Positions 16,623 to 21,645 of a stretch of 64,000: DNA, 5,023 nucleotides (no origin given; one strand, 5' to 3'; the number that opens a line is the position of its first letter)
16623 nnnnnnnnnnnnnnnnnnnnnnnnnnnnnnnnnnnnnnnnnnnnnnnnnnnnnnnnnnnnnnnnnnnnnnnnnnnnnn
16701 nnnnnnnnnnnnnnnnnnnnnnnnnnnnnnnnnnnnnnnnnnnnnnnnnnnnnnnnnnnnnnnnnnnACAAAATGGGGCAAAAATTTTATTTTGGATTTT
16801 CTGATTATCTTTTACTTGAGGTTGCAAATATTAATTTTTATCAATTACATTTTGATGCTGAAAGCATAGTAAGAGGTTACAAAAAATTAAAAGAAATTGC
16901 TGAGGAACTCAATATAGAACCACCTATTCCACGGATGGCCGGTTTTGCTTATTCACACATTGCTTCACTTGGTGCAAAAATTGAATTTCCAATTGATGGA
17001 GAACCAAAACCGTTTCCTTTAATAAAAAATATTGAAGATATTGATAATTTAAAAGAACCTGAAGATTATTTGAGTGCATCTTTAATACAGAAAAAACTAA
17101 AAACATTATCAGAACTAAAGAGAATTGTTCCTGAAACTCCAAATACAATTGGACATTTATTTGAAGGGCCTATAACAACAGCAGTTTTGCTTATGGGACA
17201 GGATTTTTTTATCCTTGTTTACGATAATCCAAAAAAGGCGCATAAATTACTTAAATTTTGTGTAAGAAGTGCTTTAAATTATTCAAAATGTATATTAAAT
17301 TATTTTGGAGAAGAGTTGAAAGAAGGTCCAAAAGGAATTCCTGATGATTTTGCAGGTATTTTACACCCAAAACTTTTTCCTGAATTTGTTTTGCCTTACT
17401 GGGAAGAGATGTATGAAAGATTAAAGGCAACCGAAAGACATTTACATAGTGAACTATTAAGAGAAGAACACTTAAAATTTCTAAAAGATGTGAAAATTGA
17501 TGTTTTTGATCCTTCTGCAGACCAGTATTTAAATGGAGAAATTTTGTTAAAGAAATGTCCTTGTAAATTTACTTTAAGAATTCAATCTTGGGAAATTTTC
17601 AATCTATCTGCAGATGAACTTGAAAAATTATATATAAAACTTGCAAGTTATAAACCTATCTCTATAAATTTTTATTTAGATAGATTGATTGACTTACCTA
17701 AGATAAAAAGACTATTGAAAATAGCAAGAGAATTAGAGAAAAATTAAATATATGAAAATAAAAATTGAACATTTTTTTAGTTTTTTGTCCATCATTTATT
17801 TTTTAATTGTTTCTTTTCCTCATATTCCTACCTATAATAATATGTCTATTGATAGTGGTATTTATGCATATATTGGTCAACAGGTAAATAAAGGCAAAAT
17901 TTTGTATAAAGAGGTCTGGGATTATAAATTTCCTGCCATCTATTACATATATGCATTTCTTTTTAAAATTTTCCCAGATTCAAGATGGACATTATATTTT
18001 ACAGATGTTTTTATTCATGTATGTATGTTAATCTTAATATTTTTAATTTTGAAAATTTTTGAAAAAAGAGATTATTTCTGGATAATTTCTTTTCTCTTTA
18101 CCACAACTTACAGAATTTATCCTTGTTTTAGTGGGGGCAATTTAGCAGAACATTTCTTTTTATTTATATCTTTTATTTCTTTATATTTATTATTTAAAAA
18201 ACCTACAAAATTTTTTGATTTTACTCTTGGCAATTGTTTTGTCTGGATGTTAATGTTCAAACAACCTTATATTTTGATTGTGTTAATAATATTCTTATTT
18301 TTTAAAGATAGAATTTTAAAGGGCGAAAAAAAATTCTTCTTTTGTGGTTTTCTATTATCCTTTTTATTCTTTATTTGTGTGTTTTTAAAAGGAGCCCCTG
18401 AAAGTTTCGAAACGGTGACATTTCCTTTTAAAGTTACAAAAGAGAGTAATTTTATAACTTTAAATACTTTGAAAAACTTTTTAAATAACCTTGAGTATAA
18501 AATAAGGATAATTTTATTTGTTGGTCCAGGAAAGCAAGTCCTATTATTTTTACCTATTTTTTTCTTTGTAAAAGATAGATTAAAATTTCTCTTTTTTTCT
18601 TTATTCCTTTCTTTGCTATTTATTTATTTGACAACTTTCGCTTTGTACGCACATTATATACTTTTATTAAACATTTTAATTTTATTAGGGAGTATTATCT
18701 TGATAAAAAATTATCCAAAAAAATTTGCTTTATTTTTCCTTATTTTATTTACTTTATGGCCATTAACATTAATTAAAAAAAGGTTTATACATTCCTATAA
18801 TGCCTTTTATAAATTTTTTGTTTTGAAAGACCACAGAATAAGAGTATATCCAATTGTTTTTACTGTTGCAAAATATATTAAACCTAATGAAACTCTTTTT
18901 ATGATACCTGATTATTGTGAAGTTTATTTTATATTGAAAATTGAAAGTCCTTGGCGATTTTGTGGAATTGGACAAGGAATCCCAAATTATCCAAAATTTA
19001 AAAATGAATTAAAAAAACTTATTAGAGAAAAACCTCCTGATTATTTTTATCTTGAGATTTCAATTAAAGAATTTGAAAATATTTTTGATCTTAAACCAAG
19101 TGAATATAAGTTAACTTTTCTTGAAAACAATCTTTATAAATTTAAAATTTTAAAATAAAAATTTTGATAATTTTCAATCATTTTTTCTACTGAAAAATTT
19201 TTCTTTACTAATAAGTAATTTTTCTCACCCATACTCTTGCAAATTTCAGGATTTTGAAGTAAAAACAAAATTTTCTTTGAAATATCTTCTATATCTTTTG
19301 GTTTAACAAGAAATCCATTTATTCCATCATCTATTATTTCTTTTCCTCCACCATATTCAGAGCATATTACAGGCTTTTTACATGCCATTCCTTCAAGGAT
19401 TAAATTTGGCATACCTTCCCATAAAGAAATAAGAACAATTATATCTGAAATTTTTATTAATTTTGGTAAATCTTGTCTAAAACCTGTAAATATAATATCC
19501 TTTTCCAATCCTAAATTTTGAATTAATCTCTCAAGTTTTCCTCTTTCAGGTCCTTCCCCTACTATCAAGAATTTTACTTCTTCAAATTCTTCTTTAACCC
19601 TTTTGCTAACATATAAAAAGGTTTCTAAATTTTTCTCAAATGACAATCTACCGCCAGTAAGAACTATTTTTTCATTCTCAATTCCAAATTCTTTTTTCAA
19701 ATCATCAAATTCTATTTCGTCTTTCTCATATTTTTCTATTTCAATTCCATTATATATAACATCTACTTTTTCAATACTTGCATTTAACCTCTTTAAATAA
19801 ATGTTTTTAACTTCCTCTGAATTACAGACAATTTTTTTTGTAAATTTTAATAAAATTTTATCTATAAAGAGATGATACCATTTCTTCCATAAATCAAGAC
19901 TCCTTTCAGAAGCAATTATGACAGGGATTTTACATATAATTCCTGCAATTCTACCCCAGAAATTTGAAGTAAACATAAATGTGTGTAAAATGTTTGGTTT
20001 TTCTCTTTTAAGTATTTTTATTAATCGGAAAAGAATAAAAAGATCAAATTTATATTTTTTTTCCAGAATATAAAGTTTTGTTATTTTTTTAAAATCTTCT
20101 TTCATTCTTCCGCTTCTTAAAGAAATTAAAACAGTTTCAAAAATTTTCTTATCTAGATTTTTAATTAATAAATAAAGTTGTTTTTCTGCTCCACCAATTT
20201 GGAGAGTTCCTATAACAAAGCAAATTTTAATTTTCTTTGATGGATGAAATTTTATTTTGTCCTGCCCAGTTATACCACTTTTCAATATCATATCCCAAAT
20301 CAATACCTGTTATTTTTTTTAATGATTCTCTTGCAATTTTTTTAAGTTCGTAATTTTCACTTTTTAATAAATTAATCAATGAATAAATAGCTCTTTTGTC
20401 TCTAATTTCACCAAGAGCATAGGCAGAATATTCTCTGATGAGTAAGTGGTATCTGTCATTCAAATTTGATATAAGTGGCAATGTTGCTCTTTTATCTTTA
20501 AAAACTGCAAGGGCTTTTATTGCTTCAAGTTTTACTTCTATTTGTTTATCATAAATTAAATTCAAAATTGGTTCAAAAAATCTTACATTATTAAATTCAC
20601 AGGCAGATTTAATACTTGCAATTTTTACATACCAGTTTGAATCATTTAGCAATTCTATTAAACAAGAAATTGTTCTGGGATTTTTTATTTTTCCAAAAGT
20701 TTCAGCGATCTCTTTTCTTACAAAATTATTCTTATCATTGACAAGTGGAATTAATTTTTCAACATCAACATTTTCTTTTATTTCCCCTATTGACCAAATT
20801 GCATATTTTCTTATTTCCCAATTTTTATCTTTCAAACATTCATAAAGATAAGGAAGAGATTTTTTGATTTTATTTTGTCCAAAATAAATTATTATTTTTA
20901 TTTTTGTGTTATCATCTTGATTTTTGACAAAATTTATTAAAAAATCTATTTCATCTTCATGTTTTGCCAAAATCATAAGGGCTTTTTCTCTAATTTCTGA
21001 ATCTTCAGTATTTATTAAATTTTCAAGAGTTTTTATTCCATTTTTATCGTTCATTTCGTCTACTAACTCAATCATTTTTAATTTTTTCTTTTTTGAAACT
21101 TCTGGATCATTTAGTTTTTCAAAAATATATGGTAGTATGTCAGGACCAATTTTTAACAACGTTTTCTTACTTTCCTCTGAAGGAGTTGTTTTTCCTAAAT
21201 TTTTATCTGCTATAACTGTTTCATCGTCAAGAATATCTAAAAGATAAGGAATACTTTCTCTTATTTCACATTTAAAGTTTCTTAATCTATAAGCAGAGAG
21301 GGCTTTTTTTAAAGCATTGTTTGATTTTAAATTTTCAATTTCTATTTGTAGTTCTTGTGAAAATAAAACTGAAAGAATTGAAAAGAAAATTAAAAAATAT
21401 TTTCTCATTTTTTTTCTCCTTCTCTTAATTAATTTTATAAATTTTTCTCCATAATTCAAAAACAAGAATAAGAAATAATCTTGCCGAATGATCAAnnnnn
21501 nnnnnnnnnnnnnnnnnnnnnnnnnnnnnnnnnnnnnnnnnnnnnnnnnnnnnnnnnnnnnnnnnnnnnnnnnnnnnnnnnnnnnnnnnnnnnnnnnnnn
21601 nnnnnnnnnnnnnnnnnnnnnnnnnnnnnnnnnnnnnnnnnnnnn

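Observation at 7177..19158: Array of six GT-C-fold membrane glycosyltransferases in 12 kb: a candidate outer-face glycan or glycoconjugate assembly line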

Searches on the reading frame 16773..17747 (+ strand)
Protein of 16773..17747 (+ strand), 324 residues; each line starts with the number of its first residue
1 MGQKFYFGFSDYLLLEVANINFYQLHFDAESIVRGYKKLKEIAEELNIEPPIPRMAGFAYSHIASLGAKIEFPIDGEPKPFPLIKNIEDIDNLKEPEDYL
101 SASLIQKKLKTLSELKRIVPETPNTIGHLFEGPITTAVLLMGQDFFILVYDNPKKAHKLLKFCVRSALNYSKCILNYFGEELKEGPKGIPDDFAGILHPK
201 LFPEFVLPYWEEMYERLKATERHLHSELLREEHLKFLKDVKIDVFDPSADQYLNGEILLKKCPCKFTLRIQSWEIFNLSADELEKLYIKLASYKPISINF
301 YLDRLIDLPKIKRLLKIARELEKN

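Call 5: search_protein_families(library=pfam, max_evalue=0.01, proteins=[window:16773-17747:+])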
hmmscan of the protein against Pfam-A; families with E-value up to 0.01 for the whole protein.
window:16773-17747:+ (324 aa): 1 family
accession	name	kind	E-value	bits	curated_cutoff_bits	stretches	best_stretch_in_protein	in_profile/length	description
PF01208.23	URO-D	-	2.6e-15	56.7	23.9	1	65-245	80-264/346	Uroporphyrinogen decarboxylase (URO-D)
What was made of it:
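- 16773..17747 (+): URO-D/MtaA-like protein (324 aa) of unknown role in the module. Pfam URO-D, E = 2.6e-15 (call 5).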

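Call 7: search_protein_families(library=ncbifam, max_evalue=0.01, proteins=[window:16773-17747:+])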
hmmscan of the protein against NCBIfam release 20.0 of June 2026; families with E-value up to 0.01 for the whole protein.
window:16773-17747:+ (324 aa): 5 families
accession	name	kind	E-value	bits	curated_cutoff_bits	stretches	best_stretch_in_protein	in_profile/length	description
NF004889.0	PRK06252.1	subfamily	9.6e-08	31.4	244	1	86-225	103-237/340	methylcobalamin:coenzyme M methyltransferase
TIGR01463.1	mtaA_cmuA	subfamily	1.2e-07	31.3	235.4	1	82-219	94-231/340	MtaA/CmuA family methyltransferase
NF040654.1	MtaA_Meth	equivalog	1.1e-06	27.9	400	1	85-220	99-231/337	methylcobamide:CoM methyltransferase MtaA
TIGR01464.1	hemE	equivalog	0.0021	17.1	302.95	1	65-223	77-232/338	uroporphyrinogen decarboxylase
NF041608.1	methylcob_mtaseMtbA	equivalog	0.0051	15.9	600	1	83-220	101-232/339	methylcobamide:CoM methyltransferase MtbA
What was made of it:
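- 16773..17747 (+): Weak NCBIfam MtaA/CmuA hits (call 7).
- Checked: Interleaved genes (calls 5, 7): SAM methyltransferase 8612-9388, GT2 10859-11536, CE4 12761-13453, GT2 13463-14197, URO-D/MtaA-like 16773-17747.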

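Call 66: search_solved_structures(query=window:16773-17747:+, max_evalue=0.01)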
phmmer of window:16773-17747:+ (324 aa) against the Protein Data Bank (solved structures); distinct sequences matched with E-value up to 0.01: 0.
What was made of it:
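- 16773..17747 (+): No PDB sequence hit (call 66).
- Tried and rejected: No hit (call 66), so its role stays unexplained.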

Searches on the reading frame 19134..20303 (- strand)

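Call 5: search_protein_families(library=pfam, max_evalue=0.01, proteins=[window:19134-20303:-])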
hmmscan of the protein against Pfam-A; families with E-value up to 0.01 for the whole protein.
window:19134-20303:- (389 aa): 6 families
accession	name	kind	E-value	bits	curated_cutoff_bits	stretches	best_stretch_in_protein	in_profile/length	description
PF00534.26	Glycos_transf_1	-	1.8e-43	148.5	26.4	1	200-362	3-169/172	Glycosyl transferases group 1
PF13692.12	Glyco_trans_1_4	-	1.3e-36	126.4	27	1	212-351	2-142/142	Glycosyl transferases group 1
PF13439.12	Glyco_transf_4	-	5.4e-20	72.5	28.5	1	36-190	1-169/170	Glycosyltransferase Family 4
PF13477.12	Glyco_trans_4_2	-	2.3e-07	31.5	23.4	1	46-162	16-139/139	Glycosyl transferase 4-like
PF13579.12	Glyco_trans_4_4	-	7.3e-07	30.1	29.7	1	90-186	59-158/158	Glycosyl transferase 4-like domain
PF13524.12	Glyco_trans_1_2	-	0.00011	22.6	25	1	241-379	13-142/144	Glycosyl transferase-like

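Call 62: search_protein_families(library=ncbifam, max_evalue=1e-10, proteins=[window:19134-20303:-])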
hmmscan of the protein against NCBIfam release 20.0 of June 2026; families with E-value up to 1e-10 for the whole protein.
window:19134-20303:- (389 aa): 28 families (the best 25 are shown)
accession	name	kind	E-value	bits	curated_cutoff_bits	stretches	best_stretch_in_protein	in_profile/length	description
TIGR03088.1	stp2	hypoth_equivalog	5.7e-58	196.7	409.05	1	26-387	3-374/374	TIGR03088 family PEP-CTERM/XrtA system glycosyltransferase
TIGR03999.1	thiol_BshA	equivalog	2.2e-38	132.2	273.7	1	162-387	152-374/375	N-acetyl-alpha-D-glucosaminyl L-malate synthase BshA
TIGR04157.1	glyco_rSAM_CFB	subfamily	1e-26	93.9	400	1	148-383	163-406/406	TIGR04157 family glycosyltransferase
NF050056.1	ProtGlycPglH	equivalog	4.6e-26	91.7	600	1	25-381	1-348/354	GalNAc-alpha-(1->4)-GalNAc-alpha-(1->3)-diNAcBac-PP-undecaprenol alpha-1,4-N-acetyl-D-galactosaminyltransferase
NF050063.1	ProtGlycPglJ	equivalog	7.8e-26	91.1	500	1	26-372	3-352/363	N-acetylgalactosamine-N,N'-diacetylbacillosaminyl-diphospho-undecaprenol 4-alpha-N-acetylgalactosaminyltransferase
TIGR02149.1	glgA_Coryne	subfamily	9e-26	90.9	302.4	1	101-386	82-390/391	glycogen synthase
TIGR04063.1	stp3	hypoth_equivalog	3.7e-25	88.7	442.05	1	157-387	160-396/397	TIGR04063 family PEP-CTERM/XrtA system glycosyltransferase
NF047880.1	glyco_SdgA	exception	1.4e-23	83.3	800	1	140-381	256-485/488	serine-aspartate repeat adhesin O-glycosyltransferase SdgA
NF041876.1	EPS_EpsE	equivalog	1.7e-23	83.5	400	1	177-374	185-384/389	exopolysaccharide biosynthesis GT4 family glycosyltransferase EpsE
NF047684.1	TeichurnBiosyTuaC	equivalog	3.3e-23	82.3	550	1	176-387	183-390/391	teichuronic acid biosynthesis protein TuaC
NF011726.0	PRK15179.1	equivalog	1.7e-21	76.2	733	1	93-379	391-687/694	Vi polysaccharide biosynthesis protein TviE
NF047881.1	glyco_SdgB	exception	1.7e-20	73.2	800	1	156-382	276-492/496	serine-aspartate repeat adhesin O-glycosyltransferase SdgB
NF007396.0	PRK09922.1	equivalog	1.5e-17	63.6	385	1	24-351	2-326/361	lipopolysaccharide 1,6-galactosyltransferase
NF038229.1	Glyco4_Geo_Pelo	equivalog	1.9e-17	63.3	400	1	152-387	107-337/338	GPMC system family 4 glycosyltransferase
TIGR03449.1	mycothiol_MshA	equivalog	1.9e-17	63.2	462.5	1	154-385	164-402/406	D-inositol-3-phosphate glycosyltransferase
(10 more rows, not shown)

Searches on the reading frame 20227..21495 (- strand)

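Call 5: search_protein_families(library=pfam, max_evalue=0.01, proteins=[window:20227-21495:-])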
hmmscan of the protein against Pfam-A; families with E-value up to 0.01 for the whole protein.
window:20227-21495:- (422 aa): 9 families
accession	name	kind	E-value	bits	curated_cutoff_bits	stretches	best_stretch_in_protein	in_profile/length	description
PF13646.12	HEAT_2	-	1.3e-36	125.2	27.7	3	183-264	1-83/88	HEAT repeats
PF02985.28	HEAT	-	2.3e-23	80.5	23.5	1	214-241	2-29/31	HEAT repeat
PF03130.22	HEAT_PBS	-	1.4e-15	56.4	20.9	1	353-378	1-26/27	PBS lyase HEAT-like repeat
PF13513.12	HEAT_EZ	-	6.3e-12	46.2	27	0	212-239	28-55/55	HEAT-like repeat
PF00514.29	Arm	-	2.6e-05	24.6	20.6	0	145-173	5-33/41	Armadillo/beta-catenin-like repeat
PF24714.1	TOR1L1_N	-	5.8e-05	23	43.3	0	206-272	205-267/281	TORTIFOLIA1 N-terminal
PF12717.13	Cnd1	-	0.00033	21.2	26.4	0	209-268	18-83/162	non-SMC mitotic condensation complex subunit 1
PF21581.3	SCD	-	0.00061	20.5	27.5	0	311-349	36-74/75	Stromalin conservative domain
PF24987.1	HEAT_EF3_N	-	0.0024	18.3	32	0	190-239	81-131/169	EF3 N-terminal HEAT repeat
